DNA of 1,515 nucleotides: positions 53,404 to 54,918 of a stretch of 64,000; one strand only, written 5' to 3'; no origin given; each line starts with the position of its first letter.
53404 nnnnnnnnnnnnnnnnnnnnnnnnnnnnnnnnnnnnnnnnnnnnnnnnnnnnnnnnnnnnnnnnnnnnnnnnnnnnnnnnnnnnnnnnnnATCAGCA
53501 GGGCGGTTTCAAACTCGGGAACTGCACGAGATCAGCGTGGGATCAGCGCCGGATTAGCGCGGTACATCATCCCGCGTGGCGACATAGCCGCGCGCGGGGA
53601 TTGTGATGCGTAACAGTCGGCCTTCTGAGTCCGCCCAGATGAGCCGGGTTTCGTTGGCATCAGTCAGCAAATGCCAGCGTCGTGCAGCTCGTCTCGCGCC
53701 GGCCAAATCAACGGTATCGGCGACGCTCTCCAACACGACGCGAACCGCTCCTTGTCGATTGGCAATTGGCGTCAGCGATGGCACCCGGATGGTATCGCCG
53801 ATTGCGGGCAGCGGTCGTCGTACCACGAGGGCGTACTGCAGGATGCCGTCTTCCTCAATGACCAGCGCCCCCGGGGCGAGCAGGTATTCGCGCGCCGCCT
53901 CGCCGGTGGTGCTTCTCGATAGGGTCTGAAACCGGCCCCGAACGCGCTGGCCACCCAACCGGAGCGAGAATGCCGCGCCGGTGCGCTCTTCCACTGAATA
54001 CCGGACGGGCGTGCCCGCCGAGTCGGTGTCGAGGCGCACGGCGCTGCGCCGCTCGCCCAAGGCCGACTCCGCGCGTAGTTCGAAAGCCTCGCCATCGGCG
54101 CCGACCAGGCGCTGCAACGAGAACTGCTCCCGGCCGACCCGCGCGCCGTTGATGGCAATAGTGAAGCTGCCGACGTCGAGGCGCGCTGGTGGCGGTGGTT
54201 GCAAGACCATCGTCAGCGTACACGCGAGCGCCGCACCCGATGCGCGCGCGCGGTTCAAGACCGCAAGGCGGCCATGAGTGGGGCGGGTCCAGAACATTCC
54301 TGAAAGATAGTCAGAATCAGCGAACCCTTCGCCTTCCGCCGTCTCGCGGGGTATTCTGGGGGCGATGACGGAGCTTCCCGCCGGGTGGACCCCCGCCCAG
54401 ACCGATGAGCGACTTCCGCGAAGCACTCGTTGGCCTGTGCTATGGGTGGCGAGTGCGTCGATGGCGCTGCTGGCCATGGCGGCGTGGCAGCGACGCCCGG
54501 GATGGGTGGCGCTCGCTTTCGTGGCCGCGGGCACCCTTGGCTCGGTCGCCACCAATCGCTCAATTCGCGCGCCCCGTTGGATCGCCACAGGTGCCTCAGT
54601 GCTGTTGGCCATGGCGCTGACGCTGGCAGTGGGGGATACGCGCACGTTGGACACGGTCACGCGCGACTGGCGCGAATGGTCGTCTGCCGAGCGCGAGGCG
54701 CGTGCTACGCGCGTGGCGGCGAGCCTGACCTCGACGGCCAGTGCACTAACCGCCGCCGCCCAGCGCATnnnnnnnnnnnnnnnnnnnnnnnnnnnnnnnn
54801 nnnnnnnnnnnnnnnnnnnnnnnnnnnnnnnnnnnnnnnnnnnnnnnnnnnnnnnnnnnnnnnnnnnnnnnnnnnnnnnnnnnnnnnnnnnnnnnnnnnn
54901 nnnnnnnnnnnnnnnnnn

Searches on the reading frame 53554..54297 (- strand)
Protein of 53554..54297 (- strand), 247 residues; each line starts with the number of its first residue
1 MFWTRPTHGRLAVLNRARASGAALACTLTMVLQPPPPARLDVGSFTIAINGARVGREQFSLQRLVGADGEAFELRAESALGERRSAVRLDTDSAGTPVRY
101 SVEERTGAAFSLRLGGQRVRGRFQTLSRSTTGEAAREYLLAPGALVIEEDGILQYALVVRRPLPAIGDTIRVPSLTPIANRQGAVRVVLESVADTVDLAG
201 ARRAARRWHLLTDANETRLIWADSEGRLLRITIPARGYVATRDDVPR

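Call 41: predict_structure(alignment_id=A2)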
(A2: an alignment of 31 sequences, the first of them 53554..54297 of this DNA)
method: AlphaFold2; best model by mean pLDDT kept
length: 247 residues; sequences in the alignment: 31
mean_pLDDT: 90.5   pTM: 0.81
mean pLDDT of the five models: 90.5, 90.0, 89.8, 89.8, 89.4
residues with pLDDT >= 90: 202; 70-90: 14; 50-70: 26; < 50: 5
segments of 3 or more residues with pLDDT < 50: 8-10
pLDDT, mean of each block of 10 residues (from residue 1): 50 54 56 86 98 98 93 98 97 97 97 97 96 96 94 95 90 96 97 96 98 96 97 98 95
secondary structure, 60 per line:
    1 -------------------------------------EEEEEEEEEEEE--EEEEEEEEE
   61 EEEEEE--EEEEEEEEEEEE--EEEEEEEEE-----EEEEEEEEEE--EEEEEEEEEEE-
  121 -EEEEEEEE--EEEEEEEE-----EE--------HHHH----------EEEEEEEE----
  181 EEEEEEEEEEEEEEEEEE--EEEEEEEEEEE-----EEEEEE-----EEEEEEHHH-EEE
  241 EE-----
elements in order: E38-49 E52-66 E69-80 E83-91 E97-106 E109-119 E122-129 E132-139 H155-158 E169-176 E181-198 E201-211 E217-222 E228-233 E238-242

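Call 43: fold_search(model_id=the predicted structure, library=pdb)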
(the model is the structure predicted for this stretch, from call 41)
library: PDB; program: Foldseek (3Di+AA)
matches with E <= 10: 1071; with E <= 0.001: 3
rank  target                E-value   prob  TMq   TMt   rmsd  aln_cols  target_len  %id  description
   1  9fqr_Xh               3.0e-06  1.00  0.55  0.43   5.4       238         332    8  96-nm repeat of axonemal doublet microtubules from bovine sperm (released 2025-03-26)
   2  2h1t_B                4.9e-04  1.00  0.41  0.52  14.8       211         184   11  Crystal structure of a duf1089 family protein (pa1994) from pseudomonas aeruginosa at 1.80 A resolution (released 2006-05-30)
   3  2h1t_A                9.3e-04  1.00  0.41  0.51  14.6       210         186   11  Crystal structure of a duf1089 family protein (pa1994) from pseudomonas aeruginosa at 1.80 A resolution (released 2006-05-30)
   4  2zf3_B                4.8e-03  1.00  0.35  0.45  10.9       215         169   12  Crystal Structure of VioE (released 2008-01-01)
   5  6obv_D                7.2e-03  0.15  0.13  0.12  19.1       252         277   15  Structural insights into dehydratase substrate selection for the borrelidin and fluvirucin polyketide synthases (released 2019-06-05)
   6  8qjd_B                1.0e-02  0.38  0.16  0.06  19.1       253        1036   12  T6SS-linked Rhs repeat protein - Salmonella bongori Rhs-core domain (released 2024-09-25)
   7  8g7w_B                2.7e-02  0.10  0.11  0.05  20.1       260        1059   12  Type I modPKS reducing region (released 2023-06-07)
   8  3fzx                  3.2e-02  0.85  0.31  0.35  14.5       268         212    7  CRYSTAL STRUCTURE OF A PUTATIVE EXPORTED PROTEIN WITH YMCC-LIKE FOLD (BF2203) FROM BACTEROIDES FRAGILIS NCTC 9343 AT 2.2 (released 2009-02-03)
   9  3wvf_B                3.4e-02  0.20  0.15  0.09  19.6       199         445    8  Crystal structure of YidC from Escherichia coli (released 2014-12-17)
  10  6iys                  5.0e-02  0.14  0.13  0.13  28.3       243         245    7  Loop deletion and proline insertion mutant (deleting six residues and inserted three proline residues) (released 2019-07-03)
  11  7ban_A                5.2e-02  0.12  0.12  0.02  22.5       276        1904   10  human Teneurin4 Mut C2 (released 2022-01-12)
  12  8qfu_A                5.5e-02  0.89  0.21  0.34  14.5       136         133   13  Diels-Alderase AbyU mutant - Y76F (released 2024-09-18)
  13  5ltd_B                5.5e-02  0.15  0.15  0.13  16.7       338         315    8  Phosphate-bound Pichia angusta Atg18 (released 2017-09-20)
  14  6al2_B                5.5e-02  0.14  0.15  0.09  19.6       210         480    7  Crystal structure of E. coli YidC at 2.8 A resolution (released 2018-11-07)
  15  6iei                  6.1e-02  0.11  0.12  0.12  32.8       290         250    6  Loop deletion and proline insertion mutant (deleting six residues and inserted five proline residues) (released 2019-07-03)
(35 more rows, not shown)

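Call 45: search_protein_families(library=pfam, alignment_id=A2, max_evalue=0.1)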
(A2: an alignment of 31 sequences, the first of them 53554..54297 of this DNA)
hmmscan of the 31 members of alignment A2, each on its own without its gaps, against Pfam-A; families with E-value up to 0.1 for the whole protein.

A. member 1, window:53554-54297:- (247 aa): 1 family
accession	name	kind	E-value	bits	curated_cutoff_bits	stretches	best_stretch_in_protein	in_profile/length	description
PF19630.5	DUF6134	-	0.0018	18.8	27.9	1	193-239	132-178/184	Domain of unknown function (DUF6134)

B. families by the number of members that match (of 31 scanned): 5 families
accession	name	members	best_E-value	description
PF19630.5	DUF6134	30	1.2e-09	Domain of unknown function (DUF6134)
PF11306.15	DUF3108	7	5.6e-05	Protein of unknown function (DUF3108)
PF17936.7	Big_6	2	0.00066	Bacterial Ig domain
PF03168.19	LEA_2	2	0.015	Late embryogenesis abundant protein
PF03799.20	FtsQ_DivIB_C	1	0.059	Cell division protein FtsQ/DivIB, C-terminal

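Call 53: search_protein_families(library=ncbifam, proteins=[window:53554-54297:-], max_evalue=0.001)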
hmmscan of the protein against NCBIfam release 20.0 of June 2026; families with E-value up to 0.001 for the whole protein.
window:53554-54297:- (247 aa): 0 families

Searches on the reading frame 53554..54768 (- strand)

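Call 24: search_protein_families(library=pfam, proteins=[window:53554-54768:-], max_evalue=0.01)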
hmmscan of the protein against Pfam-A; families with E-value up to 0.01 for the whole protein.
window:53554-54768:- (404 aa): 1 family
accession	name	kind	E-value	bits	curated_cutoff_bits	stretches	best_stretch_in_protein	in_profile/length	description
PF19630.5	DUF6134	-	0.0054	17.3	27.9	0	350-396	132-178/184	Domain of unknown function (DUF6134)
